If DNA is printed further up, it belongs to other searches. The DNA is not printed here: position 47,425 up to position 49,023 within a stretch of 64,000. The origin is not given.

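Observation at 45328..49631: Phosphonate biosynthesis module in an archaeal glycosylation island: cytidylyltransferase-PEP mutase fusion, Ppd and Fe-ADH, with a divergent CDP-alcohol phosphotransferase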

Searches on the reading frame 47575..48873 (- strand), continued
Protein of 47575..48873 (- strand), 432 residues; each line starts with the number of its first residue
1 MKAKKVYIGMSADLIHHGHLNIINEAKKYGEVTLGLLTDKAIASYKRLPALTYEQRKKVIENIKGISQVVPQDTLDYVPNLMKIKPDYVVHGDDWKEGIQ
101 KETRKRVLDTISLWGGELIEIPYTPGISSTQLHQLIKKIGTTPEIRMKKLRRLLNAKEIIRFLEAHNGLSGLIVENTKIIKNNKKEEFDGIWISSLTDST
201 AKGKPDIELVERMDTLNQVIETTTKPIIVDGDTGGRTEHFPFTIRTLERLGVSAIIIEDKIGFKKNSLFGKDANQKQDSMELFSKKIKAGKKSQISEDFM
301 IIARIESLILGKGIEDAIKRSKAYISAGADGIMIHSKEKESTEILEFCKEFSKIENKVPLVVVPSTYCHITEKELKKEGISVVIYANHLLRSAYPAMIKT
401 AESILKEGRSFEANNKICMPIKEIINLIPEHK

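Call 75: find_encoding_contigs(protein=P0011, flank=10000, max_places=1)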
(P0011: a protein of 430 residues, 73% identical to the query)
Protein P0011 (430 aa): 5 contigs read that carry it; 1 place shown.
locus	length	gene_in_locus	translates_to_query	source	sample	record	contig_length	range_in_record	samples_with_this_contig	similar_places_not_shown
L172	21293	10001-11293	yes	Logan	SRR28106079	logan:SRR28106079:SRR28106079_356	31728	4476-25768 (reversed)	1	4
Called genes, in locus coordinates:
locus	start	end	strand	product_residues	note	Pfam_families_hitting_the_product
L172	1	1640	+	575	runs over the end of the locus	PF02543:Carbam_trans_N, PF00814:TsaD (faint), PF16861:Carbam_trans_C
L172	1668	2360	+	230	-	PF00535:Glycos_transf_2, PF10111:Glyco_tranf_2_2, PF13641:Glyco_tranf_2_3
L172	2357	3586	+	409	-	PF09594:GT87 (weak)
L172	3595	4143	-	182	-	PF13489:Methyltransf_23, PF07021:MetW (weak), PF13847:Methyltransf_31 (faint), PF08241:Methyltransf_11, PF13649:Methyltransf_25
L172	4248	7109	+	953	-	PF02516:STT3, PF13231:PMT_2 (weak)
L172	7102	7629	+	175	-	PF08241:Methyltransf_11 (weak)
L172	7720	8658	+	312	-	PF00535:Glycos_transf_2, PF10111:Glyco_tranf_2_2 (weak), PF13641:Glyco_tranf_2_3 (weak)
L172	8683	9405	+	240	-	PF04991:LicD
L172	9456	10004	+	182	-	PF01467:CTP_transf_like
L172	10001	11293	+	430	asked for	PF01467:CTP_transf_like, PF13714:PEP_mutase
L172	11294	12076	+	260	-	-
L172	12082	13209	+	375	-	PF02776:TPP_enzyme_N, PF02775:TPP_enzyme_C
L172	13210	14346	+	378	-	PF00465:Fe-ADH, PF13685:Fe-ADH_2, PF25137:ADH_Fe_C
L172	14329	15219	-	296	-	PF03706:LPG_synthase_TM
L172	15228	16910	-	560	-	PF02366:PMT, PF13231:PMT_2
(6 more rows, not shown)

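Call 76: find_encoding_contigs(protein=P0021, flank=10000, max_places=1)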
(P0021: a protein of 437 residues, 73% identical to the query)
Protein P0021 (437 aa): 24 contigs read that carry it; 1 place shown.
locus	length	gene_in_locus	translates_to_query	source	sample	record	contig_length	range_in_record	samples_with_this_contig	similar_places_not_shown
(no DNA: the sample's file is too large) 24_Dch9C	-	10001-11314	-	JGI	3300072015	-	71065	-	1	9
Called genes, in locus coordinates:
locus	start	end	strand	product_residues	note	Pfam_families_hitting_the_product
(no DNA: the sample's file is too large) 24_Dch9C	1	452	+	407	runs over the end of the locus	PF08442:ATP-grasp_2, PF24948:Citrate_synth_N, PF16114:Citrate_bind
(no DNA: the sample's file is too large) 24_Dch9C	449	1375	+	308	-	PF02629:CoA_binding, PF13607:Succ_CoA_lig, PF00549:Ligase_CoA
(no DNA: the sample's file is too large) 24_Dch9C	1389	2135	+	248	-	PF00285:Citrate_synt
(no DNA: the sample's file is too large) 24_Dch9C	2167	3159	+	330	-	PF00953:Glycos_transf_4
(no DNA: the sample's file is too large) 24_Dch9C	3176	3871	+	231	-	PF00535:Glycos_transf_2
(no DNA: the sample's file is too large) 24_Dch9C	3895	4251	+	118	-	PF10066:DUF2304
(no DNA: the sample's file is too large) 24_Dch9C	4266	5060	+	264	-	PF01522:Polysacc_deac_1, PF11959:DUF3473 (faint)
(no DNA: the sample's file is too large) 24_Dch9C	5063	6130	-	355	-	PF02388:FemAB (faint), PF13480:Acetyltransf_6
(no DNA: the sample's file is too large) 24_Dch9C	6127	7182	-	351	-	PF01041:DegT_DnrJ_EryC1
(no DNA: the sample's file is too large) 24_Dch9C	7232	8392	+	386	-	PF13439:Glyco_transf_4, PF00534:Glycos_transf_1, PF13692:Glyco_trans_1_4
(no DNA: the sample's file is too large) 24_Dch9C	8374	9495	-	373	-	PF13477:Glyco_trans_4_2, PF13439:Glyco_transf_4, PF13579:Glyco_trans_4_4, PF20706:GT4-conflict, PF00534:Glycos_transf_1, PF13692:Glyco_trans_1_4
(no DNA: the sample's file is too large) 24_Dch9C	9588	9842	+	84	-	-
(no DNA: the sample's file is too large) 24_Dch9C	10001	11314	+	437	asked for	PF01467:CTP_transf_like, PF13714:PEP_mutase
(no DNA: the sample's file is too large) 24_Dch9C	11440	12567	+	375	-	PF02776:TPP_enzyme_N, PF02775:TPP_enzyme_C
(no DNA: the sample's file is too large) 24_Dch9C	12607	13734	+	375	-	PF00465:Fe-ADH, PF13685:Fe-ADH_2 (weak), PF25137:ADH_Fe_C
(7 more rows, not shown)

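Call 77: find_encoding_contigs(protein=P0025, flank=10000, max_places=1)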
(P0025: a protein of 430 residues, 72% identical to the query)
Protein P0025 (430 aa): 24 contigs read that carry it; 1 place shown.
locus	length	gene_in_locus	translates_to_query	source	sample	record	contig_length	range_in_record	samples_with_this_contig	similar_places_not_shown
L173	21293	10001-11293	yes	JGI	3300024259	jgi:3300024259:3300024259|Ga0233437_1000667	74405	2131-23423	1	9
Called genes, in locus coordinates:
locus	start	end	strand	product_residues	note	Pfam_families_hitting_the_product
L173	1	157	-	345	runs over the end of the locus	-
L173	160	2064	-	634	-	PF00155:Aminotran_1_2, PF00266:Aminotran_5, PF01041:DegT_DnrJ_EryC1, PF01212:Beta_elim_lyase (weak), PF04989:RMNT_CmcI, PF13578:Methyltransf_24 (faint)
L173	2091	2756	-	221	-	PF13489:Methyltransf_23, PF08241:Methyltransf_11 (weak), PF08242:Methyltransf_12 (weak), PF13847:Methyltransf_31 (weak)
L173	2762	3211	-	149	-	PF00908:dTDP_sugar_isom, PF14667:Polysacc_synt_C (weak)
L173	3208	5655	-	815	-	PF01370:Epimerase, PF02719:Polysacc_synt_2, PF16363:GDP_Man_Dehyd, PF08421:Methyltransf_13, PF13489:Methyltransf_23, PF08241:Methyltransf_11, PF08242:Methyltransf_12, PF08484:Methyltransf_14, +3 more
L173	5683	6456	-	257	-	PF00483:NTP_transferase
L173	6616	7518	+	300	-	-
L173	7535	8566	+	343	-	PF04991:LicD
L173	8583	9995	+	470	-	PF02310:B12-binding, PF04055:Radical_SAM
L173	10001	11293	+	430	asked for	PF01467:CTP_transf_like, PF13714:PEP_mutase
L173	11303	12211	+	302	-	-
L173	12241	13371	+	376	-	PF02776:TPP_enzyme_N, PF02775:TPP_enzyme_C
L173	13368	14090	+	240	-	PF00483:NTP_transferase, PF12804:NTP_transf_3, PF20202:DUF6564 (weak)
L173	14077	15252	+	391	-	PF00465:Fe-ADH, PF13685:Fe-ADH_2, PF25137:ADH_Fe_C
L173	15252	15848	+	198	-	PF01812:5-FTHF_cyc-lig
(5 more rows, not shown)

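Call 78: find_encoding_contigs(protein=P0031, flank=10000, max_places=1)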
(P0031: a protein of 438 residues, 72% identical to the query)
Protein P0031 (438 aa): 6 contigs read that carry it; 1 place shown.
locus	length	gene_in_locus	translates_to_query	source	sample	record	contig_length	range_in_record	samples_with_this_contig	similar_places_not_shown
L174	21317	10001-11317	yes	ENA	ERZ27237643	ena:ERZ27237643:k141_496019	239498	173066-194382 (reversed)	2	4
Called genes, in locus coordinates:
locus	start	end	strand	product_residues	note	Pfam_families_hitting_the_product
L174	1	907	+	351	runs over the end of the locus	PF00534:Glycos_transf_1, PF13692:Glyco_trans_1_4, PF13524:Glyco_trans_1_2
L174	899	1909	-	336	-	PF01073:3Beta_HSD, PF01370:Epimerase, PF04321:RmlD_sub_bind, PF13460:NAD_binding_10 (weak), PF16363:GDP_Man_Dehyd, PF07993:NAD_binding_4 (weak)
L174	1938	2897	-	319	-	PF13524:Glyco_trans_1_2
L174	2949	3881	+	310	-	PF02388:FemAB (faint)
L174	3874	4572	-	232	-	PF03848:TehB (weak), PF01209:Ubie_methyltran, PF13489:Methyltransf_23, PF05175:MTS, PF13847:Methyltransf_31, PF08241:Methyltransf_11, PF08242:Methyltransf_12, PF13649:Methyltransf_25, +4 more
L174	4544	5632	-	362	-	PF00535:Glycos_transf_2, PF10111:Glyco_tranf_2_2 (weak), PF13641:Glyco_tranf_2_3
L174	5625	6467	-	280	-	PF01522:Polysacc_deac_1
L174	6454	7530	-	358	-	PF13439:Glyco_transf_4, PF00534:Glycos_transf_1, PF13692:Glyco_trans_1_4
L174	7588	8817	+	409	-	PF13439:Glyco_transf_4, PF13477:Glyco_trans_4_2 (faint), PF00534:Glycos_transf_1, PF13692:Glyco_trans_1_4, PF13524:Glyco_trans_1_2 (weak)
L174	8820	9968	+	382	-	PF00534:Glycos_transf_1 (weak)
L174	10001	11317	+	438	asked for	PF01467:CTP_transf_like, PF13714:PEP_mutase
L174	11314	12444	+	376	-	PF02776:TPP_enzyme_N, PF02775:TPP_enzyme_C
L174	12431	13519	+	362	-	PF00465:Fe-ADH, PF13685:Fe-ADH_2, PF25137:ADH_Fe_C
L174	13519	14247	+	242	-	PF03848:TehB, PF13489:Methyltransf_23, PF02353:CMAS, PF05175:MTS, PF07021:MetW, PF13847:Methyltransf_31, PF08241:Methyltransf_11, PF08242:Methyltransf_12, +3 more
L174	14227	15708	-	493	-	PF01943:Polysacc_synt, PF13440:Polysacc_synt_3, PF01554:MatE (weak)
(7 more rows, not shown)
